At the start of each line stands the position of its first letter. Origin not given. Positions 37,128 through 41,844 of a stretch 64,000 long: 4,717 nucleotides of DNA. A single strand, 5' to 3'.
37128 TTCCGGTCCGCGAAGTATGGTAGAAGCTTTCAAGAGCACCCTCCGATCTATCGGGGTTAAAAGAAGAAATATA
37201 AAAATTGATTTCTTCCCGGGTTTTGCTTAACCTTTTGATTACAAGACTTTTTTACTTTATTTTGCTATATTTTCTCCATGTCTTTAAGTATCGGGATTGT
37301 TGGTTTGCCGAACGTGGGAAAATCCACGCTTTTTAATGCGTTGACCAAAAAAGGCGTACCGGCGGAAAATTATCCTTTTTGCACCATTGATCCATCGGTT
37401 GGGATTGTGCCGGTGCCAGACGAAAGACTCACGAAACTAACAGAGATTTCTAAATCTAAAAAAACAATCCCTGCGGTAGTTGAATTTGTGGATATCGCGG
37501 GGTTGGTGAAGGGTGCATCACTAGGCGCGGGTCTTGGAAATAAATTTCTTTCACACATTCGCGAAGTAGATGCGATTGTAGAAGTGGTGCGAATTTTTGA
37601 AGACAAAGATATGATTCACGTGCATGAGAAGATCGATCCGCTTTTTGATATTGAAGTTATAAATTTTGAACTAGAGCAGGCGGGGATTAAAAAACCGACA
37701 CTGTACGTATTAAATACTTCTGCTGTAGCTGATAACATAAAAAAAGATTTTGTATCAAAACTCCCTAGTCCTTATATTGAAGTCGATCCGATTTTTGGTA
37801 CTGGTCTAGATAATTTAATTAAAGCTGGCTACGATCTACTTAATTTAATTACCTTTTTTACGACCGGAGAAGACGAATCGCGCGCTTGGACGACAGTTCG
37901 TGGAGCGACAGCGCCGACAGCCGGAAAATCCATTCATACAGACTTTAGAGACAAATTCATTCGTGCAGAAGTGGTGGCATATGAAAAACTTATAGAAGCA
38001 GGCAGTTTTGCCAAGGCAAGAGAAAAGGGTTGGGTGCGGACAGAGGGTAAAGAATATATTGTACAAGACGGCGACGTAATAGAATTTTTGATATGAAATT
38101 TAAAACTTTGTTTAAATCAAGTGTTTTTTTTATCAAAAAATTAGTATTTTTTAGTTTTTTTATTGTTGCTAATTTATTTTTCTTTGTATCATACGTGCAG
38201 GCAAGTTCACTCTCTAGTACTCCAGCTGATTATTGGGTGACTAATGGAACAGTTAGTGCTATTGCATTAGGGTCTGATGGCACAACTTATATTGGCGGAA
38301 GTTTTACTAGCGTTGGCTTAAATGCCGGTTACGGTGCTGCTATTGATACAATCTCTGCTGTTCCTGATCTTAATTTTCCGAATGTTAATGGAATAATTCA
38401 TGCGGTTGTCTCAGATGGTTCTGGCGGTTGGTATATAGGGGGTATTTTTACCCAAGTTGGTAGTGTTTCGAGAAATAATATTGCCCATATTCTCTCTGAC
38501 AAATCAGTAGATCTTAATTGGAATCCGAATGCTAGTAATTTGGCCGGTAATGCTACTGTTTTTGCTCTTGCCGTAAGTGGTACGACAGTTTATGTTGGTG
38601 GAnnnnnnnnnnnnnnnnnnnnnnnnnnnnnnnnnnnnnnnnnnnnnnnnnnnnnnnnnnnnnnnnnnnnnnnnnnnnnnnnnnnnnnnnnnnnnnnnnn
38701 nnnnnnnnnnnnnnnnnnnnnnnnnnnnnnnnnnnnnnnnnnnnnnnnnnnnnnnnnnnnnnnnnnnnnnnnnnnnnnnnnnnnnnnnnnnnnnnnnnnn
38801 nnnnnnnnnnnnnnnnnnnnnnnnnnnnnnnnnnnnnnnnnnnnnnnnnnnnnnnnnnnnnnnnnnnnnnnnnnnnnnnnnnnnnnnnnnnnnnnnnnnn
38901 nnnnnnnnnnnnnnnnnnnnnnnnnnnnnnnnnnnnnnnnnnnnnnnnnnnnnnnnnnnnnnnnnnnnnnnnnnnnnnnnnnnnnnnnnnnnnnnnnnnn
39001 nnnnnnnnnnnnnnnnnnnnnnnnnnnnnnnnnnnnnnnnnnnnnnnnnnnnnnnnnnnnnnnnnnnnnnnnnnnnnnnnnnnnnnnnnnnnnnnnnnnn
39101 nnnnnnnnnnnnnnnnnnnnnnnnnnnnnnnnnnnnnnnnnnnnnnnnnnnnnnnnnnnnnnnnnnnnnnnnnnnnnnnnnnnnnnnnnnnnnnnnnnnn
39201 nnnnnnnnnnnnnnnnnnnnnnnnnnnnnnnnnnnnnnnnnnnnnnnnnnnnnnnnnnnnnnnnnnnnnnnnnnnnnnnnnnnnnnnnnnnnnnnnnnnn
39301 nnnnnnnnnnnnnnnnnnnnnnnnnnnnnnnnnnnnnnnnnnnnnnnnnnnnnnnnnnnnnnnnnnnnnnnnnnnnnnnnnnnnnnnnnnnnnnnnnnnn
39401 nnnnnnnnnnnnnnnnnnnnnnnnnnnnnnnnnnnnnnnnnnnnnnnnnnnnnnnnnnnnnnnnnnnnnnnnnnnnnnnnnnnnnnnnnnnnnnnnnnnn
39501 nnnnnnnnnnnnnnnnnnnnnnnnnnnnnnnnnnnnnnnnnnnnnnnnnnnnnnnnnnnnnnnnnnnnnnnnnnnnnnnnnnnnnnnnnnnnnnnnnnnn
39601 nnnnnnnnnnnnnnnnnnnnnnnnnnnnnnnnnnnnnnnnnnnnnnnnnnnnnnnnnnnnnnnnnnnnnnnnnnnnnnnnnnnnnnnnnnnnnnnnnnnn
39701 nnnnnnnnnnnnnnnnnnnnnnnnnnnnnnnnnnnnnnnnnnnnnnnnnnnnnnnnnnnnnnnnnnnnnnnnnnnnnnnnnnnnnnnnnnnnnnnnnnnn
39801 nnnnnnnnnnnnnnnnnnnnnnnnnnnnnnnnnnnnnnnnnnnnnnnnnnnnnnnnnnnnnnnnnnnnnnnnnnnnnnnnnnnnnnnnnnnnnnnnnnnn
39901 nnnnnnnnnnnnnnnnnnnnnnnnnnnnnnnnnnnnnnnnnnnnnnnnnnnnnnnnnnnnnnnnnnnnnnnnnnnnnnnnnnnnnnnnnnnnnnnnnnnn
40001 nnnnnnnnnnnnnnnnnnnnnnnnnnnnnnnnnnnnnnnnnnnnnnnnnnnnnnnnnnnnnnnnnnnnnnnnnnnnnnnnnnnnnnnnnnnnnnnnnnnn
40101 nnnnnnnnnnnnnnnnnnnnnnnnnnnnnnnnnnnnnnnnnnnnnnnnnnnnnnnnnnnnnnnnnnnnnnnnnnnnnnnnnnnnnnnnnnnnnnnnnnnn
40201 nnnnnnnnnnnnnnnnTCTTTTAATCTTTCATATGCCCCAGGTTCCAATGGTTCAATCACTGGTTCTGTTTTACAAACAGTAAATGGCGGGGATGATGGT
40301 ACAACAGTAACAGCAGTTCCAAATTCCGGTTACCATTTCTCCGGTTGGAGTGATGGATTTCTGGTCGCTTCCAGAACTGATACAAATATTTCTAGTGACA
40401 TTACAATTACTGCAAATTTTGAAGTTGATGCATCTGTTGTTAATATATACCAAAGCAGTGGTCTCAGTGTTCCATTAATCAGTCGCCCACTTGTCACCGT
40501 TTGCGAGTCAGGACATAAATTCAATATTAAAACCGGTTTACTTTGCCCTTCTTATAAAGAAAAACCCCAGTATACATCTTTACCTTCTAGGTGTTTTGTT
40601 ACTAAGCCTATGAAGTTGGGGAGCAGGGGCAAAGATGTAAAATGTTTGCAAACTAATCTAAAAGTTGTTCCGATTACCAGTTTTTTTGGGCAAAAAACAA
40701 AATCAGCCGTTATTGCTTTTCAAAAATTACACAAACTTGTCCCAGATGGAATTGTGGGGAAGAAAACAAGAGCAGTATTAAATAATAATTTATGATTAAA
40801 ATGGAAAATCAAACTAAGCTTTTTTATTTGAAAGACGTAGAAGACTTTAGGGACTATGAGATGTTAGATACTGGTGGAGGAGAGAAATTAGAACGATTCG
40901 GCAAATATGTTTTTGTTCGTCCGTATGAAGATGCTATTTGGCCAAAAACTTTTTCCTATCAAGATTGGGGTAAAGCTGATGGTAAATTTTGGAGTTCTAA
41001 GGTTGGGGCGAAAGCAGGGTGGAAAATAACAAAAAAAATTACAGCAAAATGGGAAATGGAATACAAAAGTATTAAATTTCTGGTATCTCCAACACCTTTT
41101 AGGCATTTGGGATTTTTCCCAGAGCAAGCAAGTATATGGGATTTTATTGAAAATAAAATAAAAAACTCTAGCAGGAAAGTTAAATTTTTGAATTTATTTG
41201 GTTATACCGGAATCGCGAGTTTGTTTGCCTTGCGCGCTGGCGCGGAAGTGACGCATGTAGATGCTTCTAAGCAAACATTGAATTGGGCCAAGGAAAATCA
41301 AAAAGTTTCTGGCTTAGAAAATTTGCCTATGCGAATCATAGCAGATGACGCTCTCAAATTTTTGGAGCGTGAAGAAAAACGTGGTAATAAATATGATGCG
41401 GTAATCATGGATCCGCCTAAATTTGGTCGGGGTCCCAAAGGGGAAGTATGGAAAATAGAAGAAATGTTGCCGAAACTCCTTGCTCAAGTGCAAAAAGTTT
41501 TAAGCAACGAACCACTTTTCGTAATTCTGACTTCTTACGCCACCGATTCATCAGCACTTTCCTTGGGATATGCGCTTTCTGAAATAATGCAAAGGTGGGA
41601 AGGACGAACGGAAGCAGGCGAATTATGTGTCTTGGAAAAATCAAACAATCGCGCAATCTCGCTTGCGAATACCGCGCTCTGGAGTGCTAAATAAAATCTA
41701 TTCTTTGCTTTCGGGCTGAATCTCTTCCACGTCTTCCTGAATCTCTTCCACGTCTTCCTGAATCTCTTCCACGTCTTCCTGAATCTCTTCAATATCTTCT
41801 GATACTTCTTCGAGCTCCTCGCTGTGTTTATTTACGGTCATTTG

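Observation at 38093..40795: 900-aa propeller-repeat cell-wall-binding protein built from near-identical DNA repeats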

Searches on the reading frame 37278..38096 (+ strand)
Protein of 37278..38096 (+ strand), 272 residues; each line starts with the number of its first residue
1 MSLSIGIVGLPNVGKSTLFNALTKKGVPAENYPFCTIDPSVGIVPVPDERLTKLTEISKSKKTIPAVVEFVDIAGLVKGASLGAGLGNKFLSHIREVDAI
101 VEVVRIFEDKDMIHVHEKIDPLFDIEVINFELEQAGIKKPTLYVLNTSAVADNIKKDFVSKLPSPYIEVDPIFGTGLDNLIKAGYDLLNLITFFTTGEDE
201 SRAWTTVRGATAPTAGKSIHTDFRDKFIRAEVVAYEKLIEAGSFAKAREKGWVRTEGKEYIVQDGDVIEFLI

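Call 16: search_protein_families(library=pfam, proteins=[window:37278-38096:+], max_evalue=0.001)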
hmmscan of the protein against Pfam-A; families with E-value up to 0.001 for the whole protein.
window:37278-38096:+ (272 aa): 3 families
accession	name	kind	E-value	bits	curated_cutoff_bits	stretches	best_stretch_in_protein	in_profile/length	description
PF06071.19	YchF-GTPase_C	-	2.9e-33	114.3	27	1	190-271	1-82/84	Protein of unknown function (DUF933)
PF01926.29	MMR_HSR1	-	1.3e-21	77.3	21.9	1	5-146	2-112/113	50S ribosome-binding GTPase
PF02421.24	FeoB_N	-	2e-07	31.1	27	1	5-46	3-44/156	Ferrous iron transport protein B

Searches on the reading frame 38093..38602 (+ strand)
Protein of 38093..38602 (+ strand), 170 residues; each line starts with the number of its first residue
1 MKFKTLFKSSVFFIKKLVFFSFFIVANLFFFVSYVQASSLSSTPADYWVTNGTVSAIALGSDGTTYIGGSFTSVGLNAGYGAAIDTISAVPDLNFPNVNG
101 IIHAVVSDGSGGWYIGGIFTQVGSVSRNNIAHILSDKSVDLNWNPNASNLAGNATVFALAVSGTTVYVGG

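Call 21: find_related_loci(query=window:38093-38602:+, collection=metagenome_contigs, flank=10000)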
Query seq(170 aa) (170 aa) in metagenome_contigs; peptide patterns used: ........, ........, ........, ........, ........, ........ (x = any residue, [..] = any of these).
172 stretches matched a pattern; 45 encode a relative of the query (tblastn E <= 1e-3); 45 distinct loci.
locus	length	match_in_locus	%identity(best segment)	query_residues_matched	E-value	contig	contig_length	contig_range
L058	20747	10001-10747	55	12-170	2e-43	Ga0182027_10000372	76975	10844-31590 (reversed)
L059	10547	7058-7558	50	1-170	1e-41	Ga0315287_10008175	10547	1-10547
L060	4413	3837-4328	48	4-170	2e-40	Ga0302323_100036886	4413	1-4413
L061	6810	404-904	49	1-170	1e-39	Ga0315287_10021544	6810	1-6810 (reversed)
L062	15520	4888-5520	60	48-170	1e-39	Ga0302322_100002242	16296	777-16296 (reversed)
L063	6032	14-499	48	1-170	2e-39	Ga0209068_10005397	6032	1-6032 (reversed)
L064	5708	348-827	47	7-170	1e-38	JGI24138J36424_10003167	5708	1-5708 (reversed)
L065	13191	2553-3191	57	38-170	9e-39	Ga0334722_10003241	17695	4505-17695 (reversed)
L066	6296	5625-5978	59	48-170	2e-38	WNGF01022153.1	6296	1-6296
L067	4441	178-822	59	48-170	2e-38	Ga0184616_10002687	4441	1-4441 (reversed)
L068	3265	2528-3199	58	25-170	1e-38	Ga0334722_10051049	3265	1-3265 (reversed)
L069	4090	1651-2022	56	41-170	1e-38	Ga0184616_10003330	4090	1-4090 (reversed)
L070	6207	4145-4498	59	48-170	5e-38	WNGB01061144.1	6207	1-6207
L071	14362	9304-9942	59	48-170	4e-38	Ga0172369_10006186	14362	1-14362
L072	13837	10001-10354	59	48-170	6e-38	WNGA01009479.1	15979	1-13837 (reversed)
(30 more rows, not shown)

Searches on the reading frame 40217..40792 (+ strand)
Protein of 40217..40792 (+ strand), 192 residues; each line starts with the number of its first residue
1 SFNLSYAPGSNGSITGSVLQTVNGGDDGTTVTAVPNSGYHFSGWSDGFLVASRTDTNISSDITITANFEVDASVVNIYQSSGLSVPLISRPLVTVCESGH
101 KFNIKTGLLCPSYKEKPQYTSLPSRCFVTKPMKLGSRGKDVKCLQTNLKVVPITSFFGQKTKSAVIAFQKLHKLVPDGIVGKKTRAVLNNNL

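Call 39: find_homologous_proteins(query=window:40217-40792:+)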
Query seq(192 aa) (192 aa): 13 proteins with E <= 0.001 among 121 candidates.
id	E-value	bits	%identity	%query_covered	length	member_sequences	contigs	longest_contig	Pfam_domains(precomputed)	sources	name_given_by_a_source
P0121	3.9e-59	217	59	36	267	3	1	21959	PF09479.17,PF18998.7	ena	-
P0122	1.2e-54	203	62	37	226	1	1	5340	PF09479.17,PF18998.7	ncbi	ncbi:MAG: trimeric autotransporter adhesin, partial [Verrucomicrobiota bacterium]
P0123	1.3e-45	173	58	37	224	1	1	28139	PF09479.17,PF18998.7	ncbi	-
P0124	1.4e-31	128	47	39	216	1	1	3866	PF09479.17,PF18998.7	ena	-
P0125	3.2e-31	126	57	39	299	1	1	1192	PF09479.17,PF18998.7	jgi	jgi:hypothetical protein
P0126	4.9e-31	126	58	37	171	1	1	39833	PF09479.17,PF18998.7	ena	-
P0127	1.8e-26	111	57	38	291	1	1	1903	PF09479.17,PF18998.7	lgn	-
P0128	4.0e-23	100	59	36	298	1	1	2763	PF09479.17,PF18998.7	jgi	jgi:hypothetical protein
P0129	1.3e-21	95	32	80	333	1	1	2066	PF18998.7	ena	-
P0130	3.9e-15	74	58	36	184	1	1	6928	PF18998.7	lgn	-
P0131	4.0e-8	51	61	32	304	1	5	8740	PF01471.24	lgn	-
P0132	1.1e-5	43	45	35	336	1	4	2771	PF01471.24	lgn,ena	-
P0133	1.9e-5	42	56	27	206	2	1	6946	PF09374.16,PF07486.18,PF08823.17,PF01471.24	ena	-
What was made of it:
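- Tried and rejected: The homologue search with the C-terminal 192 aa was limited by the word prefilter to 121 candidates and gave only separate InlB-B or PG_binding_1 proteins, so it could not map how widely the tail cassette is used (call 39).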

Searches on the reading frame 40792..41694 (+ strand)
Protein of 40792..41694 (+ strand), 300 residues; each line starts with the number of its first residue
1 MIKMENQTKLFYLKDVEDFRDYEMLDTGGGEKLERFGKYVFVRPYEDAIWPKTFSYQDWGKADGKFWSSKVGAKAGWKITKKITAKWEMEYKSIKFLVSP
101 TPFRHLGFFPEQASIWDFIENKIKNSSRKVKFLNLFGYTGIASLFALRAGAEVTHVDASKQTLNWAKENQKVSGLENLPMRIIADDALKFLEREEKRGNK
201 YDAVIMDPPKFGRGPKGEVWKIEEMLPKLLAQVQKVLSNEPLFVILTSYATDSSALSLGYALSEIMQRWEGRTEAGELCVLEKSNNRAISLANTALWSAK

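Call 15: find_related_loci(query=window:40792-41694:+, collection=genome_contigs, flank=10000)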
Query window:40792-41694:+ (300 aa) in genome_contigs; peptide patterns used: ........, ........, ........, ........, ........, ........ (x = any residue, [..] = any of these).
74 stretches matched a pattern; 56 encode a relative of the query (tblastn E <= 1e-3); 56 distinct loci.
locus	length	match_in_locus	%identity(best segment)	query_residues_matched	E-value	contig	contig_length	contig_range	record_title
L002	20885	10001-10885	78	6-299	5e-153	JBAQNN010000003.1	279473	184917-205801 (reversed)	MAG: Minisyncoccia bacterium isolate MFD12002_ilm_asm_bin51 k127_62407, whole genome shotgun sequence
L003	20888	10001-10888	77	3-300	5e-152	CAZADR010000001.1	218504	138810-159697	MAG TPA_asm: uncultured Candidatus Saccharibacteria bacterium isolate ERP113451_co1_17 genome assembly, contig: NODE_13_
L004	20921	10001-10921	74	1-299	4e-152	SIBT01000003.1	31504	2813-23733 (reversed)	MAG: Candidatus Nomurabacteria bacterium isolate Baikal-deep-G186 BACOMB-C6320, whole genome shotgun sequence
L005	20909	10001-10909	72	1-299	1e-150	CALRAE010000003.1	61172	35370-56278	MAG: Candidatus Nomurabacteria bacterium isolate MaH-04nov19-216 genome assembly, contig: MaH-04nov19-C912, whole genome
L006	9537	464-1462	69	1-298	2e-150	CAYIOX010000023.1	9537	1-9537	MAG TPA_asm: uncultured Candidatus Saccharibacteria bacterium isolate ERP119705_co3_374 genome assembly, contig: NODE_88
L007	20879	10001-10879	75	6-297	9e-151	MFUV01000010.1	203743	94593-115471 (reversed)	MAG: Candidatus Nomurabacteria bacterium RIFCSPLOWO2_01_FULL_39_18 rifcsplowo2_01_scaffold_49, whole genome shotgun sequ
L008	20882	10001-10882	76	7-298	2e-149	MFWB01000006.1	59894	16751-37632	MAG: Candidatus Nomurabacteria bacterium RIFOXYB1_FULL_39_16 rifoxyb1_full_scaffold_184, whole genome shotgun sequence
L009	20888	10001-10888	74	4-299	3e-149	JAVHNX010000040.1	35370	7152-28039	MAG: Candidatus Paceibacterota bacterium isolate WB02no17_34_18 NODE_457_length_35370_cov_10.853773, whole genome shotgu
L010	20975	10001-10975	70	2-297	4e-149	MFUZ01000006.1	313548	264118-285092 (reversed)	MAG: Candidatus Nomurabacteria bacterium RIFCSPLOWO2_01_FULL_41_18 rifcsplowo2_01_scaffold_32, whole genome shotgun sequ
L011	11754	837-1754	74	4-298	1e-148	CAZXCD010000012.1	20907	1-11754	MAG TPA_asm: uncultured Candidatus Saccharibacteria bacterium isolate SRP050083_co3_105 genome assembly, contig: NODE_18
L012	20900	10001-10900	73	7-298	4e-148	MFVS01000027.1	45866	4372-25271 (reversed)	MAG: Candidatus Nomurabacteria bacterium RIFCSPLOWO2_12_FULL_40_42 rifcsplowo2_12_scaffold_551, whole genome shotgun seq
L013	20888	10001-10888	75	2-299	4e-148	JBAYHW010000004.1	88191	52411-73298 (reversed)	MAG: Candidatus Paceibacterota bacterium isolate SO_2016_GW1_159 scaffold00599_OW334_2016, whole genome shotgun sequence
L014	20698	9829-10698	75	7-299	5e-148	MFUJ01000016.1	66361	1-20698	MAG: Candidatus Nomurabacteria bacterium RIFCSPHIGHO2_12_FULL_37_29 rifcsphigho2_12_scaffold_321, whole genome shotgun s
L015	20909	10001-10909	73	7-300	5e-148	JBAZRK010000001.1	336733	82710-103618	MAG: Candidatus Paceibacterota bacterium isolate SO_2017_GW1_146 NODE_237_length_336733_cov_3.011132_OW334_2017, whole g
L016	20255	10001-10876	74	7-297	8e-148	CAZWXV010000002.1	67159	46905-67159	MAG TPA_asm: uncultured Candidatus Saccharibacteria bacterium isolate SRP050083_co1_472 genome assembly, contig: NODE_81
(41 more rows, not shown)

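Call 16: search_protein_families(library=pfam, proteins=[window:40792-41694:+], max_evalue=0.001)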
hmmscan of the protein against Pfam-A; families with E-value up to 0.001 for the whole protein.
window:40792-41694:+ (300 aa): 4 families
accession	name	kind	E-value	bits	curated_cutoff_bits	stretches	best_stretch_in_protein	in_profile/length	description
PF10672.15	Methyltrans_SAM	-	3.1e-11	43.5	27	1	82-238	81-236/286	S-adenosylmethionine-dependent methyltransferase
PF03602.21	Cons_hypoth95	-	3.3e-08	33.9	24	1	121-209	34-122/182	Conserved hypothetical protein 95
PF13847.12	Methyltransf_31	-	0.00026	21.1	27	1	147-249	25-113/145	Methyltransferase domain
PF05175.20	MTS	-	0.00054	20.1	23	1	144-214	47-111/170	Methyltransferase small domain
